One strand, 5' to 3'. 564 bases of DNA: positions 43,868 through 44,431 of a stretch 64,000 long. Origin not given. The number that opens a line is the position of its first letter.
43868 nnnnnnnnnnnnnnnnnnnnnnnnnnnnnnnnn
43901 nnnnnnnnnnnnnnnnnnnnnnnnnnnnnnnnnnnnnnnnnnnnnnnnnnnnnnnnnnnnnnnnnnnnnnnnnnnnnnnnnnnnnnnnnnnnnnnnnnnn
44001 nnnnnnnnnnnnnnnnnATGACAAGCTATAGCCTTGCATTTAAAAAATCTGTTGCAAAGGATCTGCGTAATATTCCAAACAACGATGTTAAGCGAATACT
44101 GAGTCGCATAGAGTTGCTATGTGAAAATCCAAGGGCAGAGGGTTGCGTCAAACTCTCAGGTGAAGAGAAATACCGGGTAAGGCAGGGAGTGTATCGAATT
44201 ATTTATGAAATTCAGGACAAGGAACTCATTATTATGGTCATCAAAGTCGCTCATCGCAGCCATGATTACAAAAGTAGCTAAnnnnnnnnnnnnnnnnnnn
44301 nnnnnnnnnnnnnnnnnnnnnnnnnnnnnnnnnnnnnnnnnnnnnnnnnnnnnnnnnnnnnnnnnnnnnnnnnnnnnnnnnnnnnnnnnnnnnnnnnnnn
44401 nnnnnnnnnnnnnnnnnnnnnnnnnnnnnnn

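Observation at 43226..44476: RelE/ParE-RHH toxin-antitoxin cassette nested in a repeat scaffold (45-bp direct repeats, ~108-bp inverted repeats, 26-bp tandem iterons)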

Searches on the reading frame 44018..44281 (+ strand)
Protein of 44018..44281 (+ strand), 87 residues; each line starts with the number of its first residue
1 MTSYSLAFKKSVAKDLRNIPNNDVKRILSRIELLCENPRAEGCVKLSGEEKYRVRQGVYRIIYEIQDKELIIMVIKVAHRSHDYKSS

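Call 5: search_protein_families(library=pfam, proteins=[window:44018-44281:+], max_evalue=0.01)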
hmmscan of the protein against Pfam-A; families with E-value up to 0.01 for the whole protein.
window:44018-44281:+ (87 aa): 1 family
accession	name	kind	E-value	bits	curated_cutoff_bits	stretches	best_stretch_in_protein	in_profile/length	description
PF05016.21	ParE_toxin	-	1.3e-11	45.3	23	1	8-84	3-89/89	ParE toxin of type II toxin-antitoxin system, parDE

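Call 12: find_encoding_contigs(protein=window:44018-44281:+, flank=10000, max_places=10)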
Protein window:44018-44281:+ (87 aa): 5 contigs read that carry it; 5 places shown.
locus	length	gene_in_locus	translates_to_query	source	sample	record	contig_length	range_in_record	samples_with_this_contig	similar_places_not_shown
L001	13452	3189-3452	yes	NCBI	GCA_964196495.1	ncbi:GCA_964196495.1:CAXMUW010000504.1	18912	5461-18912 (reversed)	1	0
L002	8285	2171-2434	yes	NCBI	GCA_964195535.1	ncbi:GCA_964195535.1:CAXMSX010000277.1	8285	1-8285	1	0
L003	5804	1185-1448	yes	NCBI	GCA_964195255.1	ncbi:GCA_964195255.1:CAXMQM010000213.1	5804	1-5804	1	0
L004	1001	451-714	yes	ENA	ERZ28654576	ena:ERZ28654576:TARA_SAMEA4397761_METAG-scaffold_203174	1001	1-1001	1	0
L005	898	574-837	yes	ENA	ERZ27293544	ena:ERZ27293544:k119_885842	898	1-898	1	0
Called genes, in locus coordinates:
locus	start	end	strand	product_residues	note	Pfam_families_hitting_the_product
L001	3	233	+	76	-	?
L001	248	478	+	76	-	PF01206:TusA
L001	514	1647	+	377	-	PF07992:Pyr_redox_2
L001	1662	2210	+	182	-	-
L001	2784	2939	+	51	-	-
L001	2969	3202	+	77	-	PF22180:RH3_dom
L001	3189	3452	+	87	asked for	PF05016:ParE_toxin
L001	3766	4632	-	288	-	PF02634:FdhD-NarQ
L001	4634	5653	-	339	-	PF13353:Fer4_12 (weak), PF04055:Radical_SAM, PF06463:Mob_synth_C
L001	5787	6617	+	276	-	PF00795:CN_hydrolase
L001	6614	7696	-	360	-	PF10023:Aminopep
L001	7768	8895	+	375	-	PF18027:Pepdidase_M14_N, PF00246:Peptidase_M14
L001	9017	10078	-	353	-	PF02615:Ldh_2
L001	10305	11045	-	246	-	PF00535:Glycos_transf_2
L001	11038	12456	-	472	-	PF26314:MptA_B_family, PF09594:GT87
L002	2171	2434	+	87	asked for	PF05016:ParE_toxin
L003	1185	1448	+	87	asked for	PF05016:ParE_toxin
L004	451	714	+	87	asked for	PF05016:ParE_toxin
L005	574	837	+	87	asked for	PF05016:ParE_toxin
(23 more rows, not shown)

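Call 20: find_homologous_proteins(query=window:44018-44281:+, max_evalue=0.00001)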
Query window:44018-44281:+ (87 aa): 2194 proteins with E <= 0.00001 among 2194 candidates; the best 120 are listed.
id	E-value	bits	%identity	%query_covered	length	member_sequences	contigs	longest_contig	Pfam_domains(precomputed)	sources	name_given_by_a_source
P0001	2.2e-49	182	100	100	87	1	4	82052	PF05016.22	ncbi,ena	-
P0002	4.5e-48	178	99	100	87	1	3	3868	PF05016.22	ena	-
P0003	2.4e-47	175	95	100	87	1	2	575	PF05016.22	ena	-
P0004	2.5e-46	172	95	100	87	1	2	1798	PF05016.22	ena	-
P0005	3.8e-44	165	90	100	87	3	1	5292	PF05016.22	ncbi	ncbi:MAG: type II toxin-antitoxin system RelE/ParE family toxin [Gammaproteobacteria bacterium]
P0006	8.7e-44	164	89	100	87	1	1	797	PF05016.22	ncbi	-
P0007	1.6e-43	163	89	100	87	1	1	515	PF05016.22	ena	-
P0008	2.1e-43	163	89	100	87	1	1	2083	PF05016.22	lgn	-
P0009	3.3e-43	162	90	100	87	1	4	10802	PF05016.22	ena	-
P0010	3.4e-43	162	90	100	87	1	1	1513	PF05016.22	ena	-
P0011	3.4e-43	162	90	100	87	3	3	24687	PF05016.22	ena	-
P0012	6.0e-43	162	89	100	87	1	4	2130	PF05016.22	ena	-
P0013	7.9e-43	161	87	100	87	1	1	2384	PF05016.22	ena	-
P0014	8.3e-43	161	91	100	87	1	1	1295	PF05016.22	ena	-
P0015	2.3e-42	160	87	100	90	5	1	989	PF05016.22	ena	-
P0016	2.4e-42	160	87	100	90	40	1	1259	PF05016.22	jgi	jgi:mRNA interferase RelE/StbE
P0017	2.6e-42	159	89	100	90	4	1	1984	PF05016.22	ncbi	-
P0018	3.9e-42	159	87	100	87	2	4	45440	PF05016.22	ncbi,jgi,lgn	ncbi:MAG: mRNA interferase RelE/StbE [Planctomycetota bacterium]|jgi:mRNA interferase RelE/StbE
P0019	8.0e-42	158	88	99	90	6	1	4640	PF05016.22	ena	-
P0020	1.2e-41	157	89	100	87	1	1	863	PF05016.22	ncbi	-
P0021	1.6e-41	157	86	100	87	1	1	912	PF05016.22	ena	-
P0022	5.4e-41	155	86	100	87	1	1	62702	PF05016.22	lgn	-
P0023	8.4e-41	155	86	100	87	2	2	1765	PF05016.22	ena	-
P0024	9.0e-41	155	86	100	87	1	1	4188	PF05016.22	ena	-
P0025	1.8e-40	154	86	100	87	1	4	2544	PF05016.22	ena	-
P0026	1.0e-39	151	84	100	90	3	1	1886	PF05016.22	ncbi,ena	-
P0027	1.2e-39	151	80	100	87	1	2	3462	PF05016.22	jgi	-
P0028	1.3e-39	151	80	100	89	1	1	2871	PF05016.22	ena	-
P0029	1.7e-39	150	80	100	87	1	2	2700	PF05016.22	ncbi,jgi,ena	jgi:mRNA interferase RelE/StbE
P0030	1.9e-39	150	80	100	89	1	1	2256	PF05016.22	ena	-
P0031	2.4e-39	150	79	100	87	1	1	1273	PF05016.22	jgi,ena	-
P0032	2.9e-39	150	80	100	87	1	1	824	PF05016.22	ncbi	-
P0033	5.5e-39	149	78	100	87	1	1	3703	PF05016.22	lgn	-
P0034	5.6e-39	149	79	100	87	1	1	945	PF05016.22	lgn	-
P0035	6.3e-39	149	79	100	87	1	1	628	PF05016.22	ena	-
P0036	6.4e-39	149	80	100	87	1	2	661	PF05016.22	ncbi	-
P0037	7.4e-39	148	78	100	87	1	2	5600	PF05016.22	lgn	-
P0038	7.6e-39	148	79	99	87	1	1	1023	PF05016.22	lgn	-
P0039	7.8e-39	148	79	99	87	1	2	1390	PF05016.22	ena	-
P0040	9.3e-39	148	79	100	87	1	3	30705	PF05016.22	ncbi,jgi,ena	-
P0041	9.6e-39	148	79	100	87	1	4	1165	PF05016.22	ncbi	-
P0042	9.7e-39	148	79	99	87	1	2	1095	PF05016.22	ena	-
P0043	9.7e-39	148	80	100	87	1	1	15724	PF05016.22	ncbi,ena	-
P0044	1.0e-38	148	79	100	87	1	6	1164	PF05016.22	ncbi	-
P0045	1.1e-38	148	80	100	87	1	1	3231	PF05016.22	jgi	-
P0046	1.1e-38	148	80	100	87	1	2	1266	PF05016.22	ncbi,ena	-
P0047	1.1e-38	148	80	100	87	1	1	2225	PF05016.22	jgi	jgi:mRNA interferase RelE/StbE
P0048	1.1e-38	148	77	100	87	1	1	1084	PF05016.22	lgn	-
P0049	1.2e-38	148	76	100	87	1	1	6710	PF05016.22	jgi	-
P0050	1.2e-38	148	83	100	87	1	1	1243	PF05016.22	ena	-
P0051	1.2e-38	148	83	100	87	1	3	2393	PF05016.22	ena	-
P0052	1.3e-38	148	78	100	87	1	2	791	PF05016.22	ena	-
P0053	1.4e-38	148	77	100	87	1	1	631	PF05016.22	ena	-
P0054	1.5e-38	147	78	100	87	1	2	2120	PF05016.22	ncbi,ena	-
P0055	1.5e-38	147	77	100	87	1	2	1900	PF05016.22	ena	-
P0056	1.6e-38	147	78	100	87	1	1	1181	PF05016.22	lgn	-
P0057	1.6e-38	147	80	100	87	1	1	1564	PF05016.22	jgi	jgi:mRNA interferase RelE/StbE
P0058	1.7e-38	147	78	100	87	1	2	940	PF05016.22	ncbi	-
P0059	1.7e-38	147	77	100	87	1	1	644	PF05016.22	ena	-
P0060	1.8e-38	147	81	99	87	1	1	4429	PF05016.22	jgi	jgi:mRNA interferase RelE/StbE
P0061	1.9e-38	147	77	100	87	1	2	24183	PF05016.22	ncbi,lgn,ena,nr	ncbi:MAG: type II toxin-antitoxin system RelE/ParE family toxin [Methylococcales bacterium]|nr:type 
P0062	2.0e-38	147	78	100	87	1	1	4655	PF05016.22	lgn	-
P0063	2.2e-38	147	79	100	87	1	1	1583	PF05016.22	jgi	-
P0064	2.3e-38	147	78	100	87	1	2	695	PF05016.22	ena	-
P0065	2.3e-38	147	82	100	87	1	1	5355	PF05016.22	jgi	jgi:mRNA interferase RelE/StbE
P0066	2.4e-38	147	78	100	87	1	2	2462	PF05016.22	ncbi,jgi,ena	-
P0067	2.5e-38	147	78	100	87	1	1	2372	PF05016.22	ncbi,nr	ncbi:MAG: type II toxin-antitoxin system RelE/ParE family toxin [Gammaproteobacteria bacterium]|nr:t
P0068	2.5e-38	147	78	100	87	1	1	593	PF05016.22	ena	-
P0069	2.6e-38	147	79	100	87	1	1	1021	PF05016.22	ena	-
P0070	2.7e-38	147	77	100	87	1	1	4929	PF05016.22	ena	-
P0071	2.8e-38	147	78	100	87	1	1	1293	PF05016.22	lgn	-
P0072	3.0e-38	147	78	98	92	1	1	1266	PF05016.22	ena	-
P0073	3.0e-38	147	79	100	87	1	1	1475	PF05016.22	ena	-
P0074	3.0e-38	147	78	100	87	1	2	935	PF05016.22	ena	-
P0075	3.2e-38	146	79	100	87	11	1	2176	PF05016.22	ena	-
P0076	3.2e-38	146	77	100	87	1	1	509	PF05016.22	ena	-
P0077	3.3e-38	146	82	100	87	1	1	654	PF05016.22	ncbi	-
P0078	3.3e-38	146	82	100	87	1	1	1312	PF05016.22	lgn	-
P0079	3.7e-38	146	80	99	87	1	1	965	PF05016.22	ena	-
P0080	3.9e-38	146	78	100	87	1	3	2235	PF05016.22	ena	-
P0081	4.0e-38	146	79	100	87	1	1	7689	PF05016.22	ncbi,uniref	ncbi:hypothetical protein MNBD_GAMMA19-1311 [hydrothermal vent metagenome]|uniref:RelE/StbE replicon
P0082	4.1e-38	146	78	100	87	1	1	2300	PF05016.22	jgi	jgi:mRNA interferase RelE/StbE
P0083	4.5e-38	146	77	100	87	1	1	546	PF05016.22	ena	-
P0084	4.6e-38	146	77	100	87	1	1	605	PF05016.22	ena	-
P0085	4.6e-38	146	77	100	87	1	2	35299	PF05016.22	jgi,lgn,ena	-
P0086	4.6e-38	146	80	100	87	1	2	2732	PF05016.22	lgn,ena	-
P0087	4.7e-38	146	79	100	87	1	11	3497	PF05016.22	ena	-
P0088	4.8e-38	146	79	100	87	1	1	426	PF05016.22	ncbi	-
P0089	5.0e-38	146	77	100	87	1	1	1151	PF05016.22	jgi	jgi:mRNA interferase RelE/StbE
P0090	5.1e-38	146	82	98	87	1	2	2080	PF05016.22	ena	-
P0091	5.1e-38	146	76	100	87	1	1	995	PF05016.22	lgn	-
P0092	5.2e-38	146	78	100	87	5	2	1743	PF05016.22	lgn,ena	-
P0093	5.2e-38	146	76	100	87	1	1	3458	PF05016.22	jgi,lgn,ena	-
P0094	5.5e-38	146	78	99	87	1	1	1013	PF05016.22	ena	-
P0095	5.6e-38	146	79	100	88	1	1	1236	PF05016.22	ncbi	-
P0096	5.7e-38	146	83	100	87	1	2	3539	PF05016.22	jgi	-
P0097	5.7e-38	146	80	100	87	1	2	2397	PF05016.22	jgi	jgi:mRNA interferase RelE/StbE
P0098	6.3e-38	146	79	100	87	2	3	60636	PF05016.22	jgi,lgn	-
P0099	6.8e-38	145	79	100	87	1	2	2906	PF05016.22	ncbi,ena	-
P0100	7.2e-38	145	77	100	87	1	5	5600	PF05016.22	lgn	-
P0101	7.8e-38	145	78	100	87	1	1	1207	PF05016.22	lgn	-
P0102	8.1e-38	145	77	100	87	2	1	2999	PF05016.22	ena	-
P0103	8.3e-38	145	79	100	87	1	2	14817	PF05016.22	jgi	jgi:mRNA interferase RelE/StbE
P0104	8.3e-38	145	77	100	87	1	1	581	PF05016.22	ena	-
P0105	9.1e-38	145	83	100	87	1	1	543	PF05016.22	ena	-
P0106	1.0e-37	145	78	99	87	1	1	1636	PF05016.22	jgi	jgi:mRNA interferase RelE/StbE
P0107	1.0e-37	145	78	99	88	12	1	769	PF05016.22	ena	-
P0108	1.1e-37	145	82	100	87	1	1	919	PF05016.22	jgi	jgi:mRNA interferase RelE/StbE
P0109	1.1e-37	145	79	100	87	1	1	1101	PF05016.22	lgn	-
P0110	1.1e-37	145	80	100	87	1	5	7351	PF05016.22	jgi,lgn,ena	-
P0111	1.2e-37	145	77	100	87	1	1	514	PF05016.22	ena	-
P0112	1.2e-37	145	80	100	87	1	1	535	PF05016.22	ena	-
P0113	1.2e-37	145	79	100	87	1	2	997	PF05016.22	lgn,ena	-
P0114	1.3e-37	145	77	100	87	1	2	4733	PF05016.22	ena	-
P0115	1.3e-37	145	78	100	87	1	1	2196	PF05016.22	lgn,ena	-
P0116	1.3e-37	145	78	100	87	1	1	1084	PF05016.22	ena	-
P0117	1.4e-37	144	78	100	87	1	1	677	PF05016.22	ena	-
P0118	1.4e-37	144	77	100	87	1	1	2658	PF05016.22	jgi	-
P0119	1.4e-37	144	77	100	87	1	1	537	PF05016.22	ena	-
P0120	1.5e-37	144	79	100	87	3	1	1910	PF05016.22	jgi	jgi:mRNA interferase RelE/StbE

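Call 32: find_encoding_contigs(protein=P0002, flank=4000, max_places=4)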
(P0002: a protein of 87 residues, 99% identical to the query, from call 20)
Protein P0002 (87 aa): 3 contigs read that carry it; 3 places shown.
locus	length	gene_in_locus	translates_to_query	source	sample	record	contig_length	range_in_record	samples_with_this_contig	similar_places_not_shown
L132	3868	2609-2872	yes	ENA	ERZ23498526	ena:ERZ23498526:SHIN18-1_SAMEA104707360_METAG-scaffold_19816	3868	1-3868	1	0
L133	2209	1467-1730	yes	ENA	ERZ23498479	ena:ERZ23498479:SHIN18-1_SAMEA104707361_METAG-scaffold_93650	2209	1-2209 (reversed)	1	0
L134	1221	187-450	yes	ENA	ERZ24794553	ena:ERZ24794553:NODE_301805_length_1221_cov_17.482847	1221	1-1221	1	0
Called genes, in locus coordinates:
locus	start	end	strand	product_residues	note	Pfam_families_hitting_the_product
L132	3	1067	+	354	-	?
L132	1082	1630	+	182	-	-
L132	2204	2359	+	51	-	-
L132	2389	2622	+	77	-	PF22180:RH3_dom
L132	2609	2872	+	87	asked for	PF05016:ParE_toxin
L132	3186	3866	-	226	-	?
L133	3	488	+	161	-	?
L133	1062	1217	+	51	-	-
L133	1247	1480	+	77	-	PF22180:RH3_dom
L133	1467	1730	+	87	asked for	PF05016:ParE_toxin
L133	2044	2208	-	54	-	?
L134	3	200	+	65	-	?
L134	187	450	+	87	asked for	PF05016:ParE_toxin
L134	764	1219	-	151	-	?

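Call 33: find_encoding_contigs(protein=P0009, flank=4000, max_places=4)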
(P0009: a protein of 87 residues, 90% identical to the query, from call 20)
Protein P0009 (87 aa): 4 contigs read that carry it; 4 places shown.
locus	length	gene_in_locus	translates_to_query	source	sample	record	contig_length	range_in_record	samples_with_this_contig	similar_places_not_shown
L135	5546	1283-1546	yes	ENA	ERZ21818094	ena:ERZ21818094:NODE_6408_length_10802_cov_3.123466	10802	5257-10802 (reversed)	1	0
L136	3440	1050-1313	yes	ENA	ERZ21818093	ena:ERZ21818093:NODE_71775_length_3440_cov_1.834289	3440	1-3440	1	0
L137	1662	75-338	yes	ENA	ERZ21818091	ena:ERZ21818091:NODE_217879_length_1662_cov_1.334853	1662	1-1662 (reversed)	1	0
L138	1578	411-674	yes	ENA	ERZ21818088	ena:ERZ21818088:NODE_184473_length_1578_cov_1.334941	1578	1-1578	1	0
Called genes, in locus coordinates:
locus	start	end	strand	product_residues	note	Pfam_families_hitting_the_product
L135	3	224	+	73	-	?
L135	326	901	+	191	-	PF00293:NUDIX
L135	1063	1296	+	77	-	PF22180:RH3_dom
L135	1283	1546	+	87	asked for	PF05016:ParE_toxin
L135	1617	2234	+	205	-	PF00398:RrnaAD (weak), PF05401:NodS (weak), PF08241:Methyltransf_11, PF08242:Methyltransf_12 (weak), PF13649:Methyltransf_25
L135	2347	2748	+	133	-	PF07366:SnoaL, PF12680:SnoaL_2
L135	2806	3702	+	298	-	PF01209:Ubie_methyltran, PF01135:PCMT (weak), PF05175:MTS (faint), PF13489:Methyltransf_23, PF13847:Methyltransf_31, PF08241:Methyltransf_11, PF08242:Methyltransf_12, PF13649:Methyltransf_25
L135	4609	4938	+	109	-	PF05534:HicB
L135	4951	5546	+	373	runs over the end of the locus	-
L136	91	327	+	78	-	-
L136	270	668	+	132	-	PF00293:NUDIX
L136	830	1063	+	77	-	PF22180:RH3_dom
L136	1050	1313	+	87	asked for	PF05016:ParE_toxin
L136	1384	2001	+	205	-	PF00398:RrnaAD (weak), PF05401:NodS (weak), PF08241:Methyltransf_11, PF08242:Methyltransf_12 (weak), PF13649:Methyltransf_25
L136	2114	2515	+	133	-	PF07366:SnoaL (weak), PF12680:SnoaL_2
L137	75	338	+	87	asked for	PF05016:ParE_toxin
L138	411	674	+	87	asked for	PF05016:ParE_toxin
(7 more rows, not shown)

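Call 34: find_encoding_contigs(protein=P0011, flank=4000, max_places=4)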
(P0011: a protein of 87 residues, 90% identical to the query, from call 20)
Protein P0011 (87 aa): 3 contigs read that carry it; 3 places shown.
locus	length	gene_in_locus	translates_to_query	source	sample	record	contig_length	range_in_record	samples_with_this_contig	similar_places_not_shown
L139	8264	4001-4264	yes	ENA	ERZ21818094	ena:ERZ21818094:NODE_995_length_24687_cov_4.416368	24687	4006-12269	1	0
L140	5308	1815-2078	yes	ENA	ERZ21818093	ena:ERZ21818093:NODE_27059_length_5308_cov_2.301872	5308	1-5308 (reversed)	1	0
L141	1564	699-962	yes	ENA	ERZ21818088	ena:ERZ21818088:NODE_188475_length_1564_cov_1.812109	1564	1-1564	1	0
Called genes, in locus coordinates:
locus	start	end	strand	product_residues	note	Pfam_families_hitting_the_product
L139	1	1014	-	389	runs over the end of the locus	PF01053:Cys_Met_Meta_PP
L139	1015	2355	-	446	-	PF00291:PALP, PF00571:CBS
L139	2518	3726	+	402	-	PF01321:Creatinase_N, PF00557:Peptidase_M24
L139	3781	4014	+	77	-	PF22180:RH3_dom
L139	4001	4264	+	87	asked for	PF05016:ParE_toxin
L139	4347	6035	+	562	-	PF00916:Sulfate_transp, PF01740:STAS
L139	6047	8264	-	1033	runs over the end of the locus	PF00873:ACR_tran, PF02355:SecD_SecF_C (weak)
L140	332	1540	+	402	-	PF01321:Creatinase_N, PF00557:Peptidase_M24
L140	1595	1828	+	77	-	PF22180:RH3_dom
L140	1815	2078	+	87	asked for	PF05016:ParE_toxin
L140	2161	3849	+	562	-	PF00916:Sulfate_transp, PF01740:STAS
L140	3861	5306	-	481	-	?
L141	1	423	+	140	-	?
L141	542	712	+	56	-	-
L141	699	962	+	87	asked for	PF05016:ParE_toxin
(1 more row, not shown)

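Call 45: search_protein_families(library=ncbifam, proteins=[window:44018-44281:+], max_evalue=1)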
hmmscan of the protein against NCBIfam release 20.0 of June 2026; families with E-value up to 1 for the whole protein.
window:44018-44281:+ (87 aa): 2 families
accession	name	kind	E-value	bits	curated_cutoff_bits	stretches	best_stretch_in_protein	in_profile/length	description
TIGR02385.1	RelE_StbE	subfamily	6.8e-06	26.5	27.9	1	8-82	8-86/88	type II toxin-antitoxin system mRNA interferase toxin, RelE/StbE family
TIGR02116.1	toxin_Txe_YoeB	equivalog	0.048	13.9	51.8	1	8-75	1-76/80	Txe/YoeB family addiction module toxin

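Call 47: search_solved_structures(query=window:44018-44281:+, max_evalue=0.01)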
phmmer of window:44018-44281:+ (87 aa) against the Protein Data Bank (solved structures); distinct sequences matched with E-value up to 0.01: 9.
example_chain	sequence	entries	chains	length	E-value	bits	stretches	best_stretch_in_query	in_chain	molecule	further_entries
1wmi_A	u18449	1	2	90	2.6e-06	30.6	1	3-85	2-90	hypothetical protein PHS013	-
2khe_A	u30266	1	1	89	2.8e-05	27.3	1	4-84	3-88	Toxin-like protein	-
4v7j_Ay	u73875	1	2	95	4.4e-05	26.7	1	3-84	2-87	Toxin relE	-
4v7k_Ay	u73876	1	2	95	4.6e-05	26.6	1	3-82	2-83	Toxin relE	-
4fxe_D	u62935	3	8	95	7.9e-05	25.9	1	3-84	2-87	mRNA interferase RelE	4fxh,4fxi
3g5o_B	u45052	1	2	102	0.00013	25.1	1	2-85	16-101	Uncharacterized protein Rv2866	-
2kc8_A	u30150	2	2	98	0.00016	24.9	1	3-79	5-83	Toxin relE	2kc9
9g12_A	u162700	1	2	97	0.00041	23.6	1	4-85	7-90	Toxin RelE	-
3bpq_B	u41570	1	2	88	0.0016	21.7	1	6-84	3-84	Toxin RelE3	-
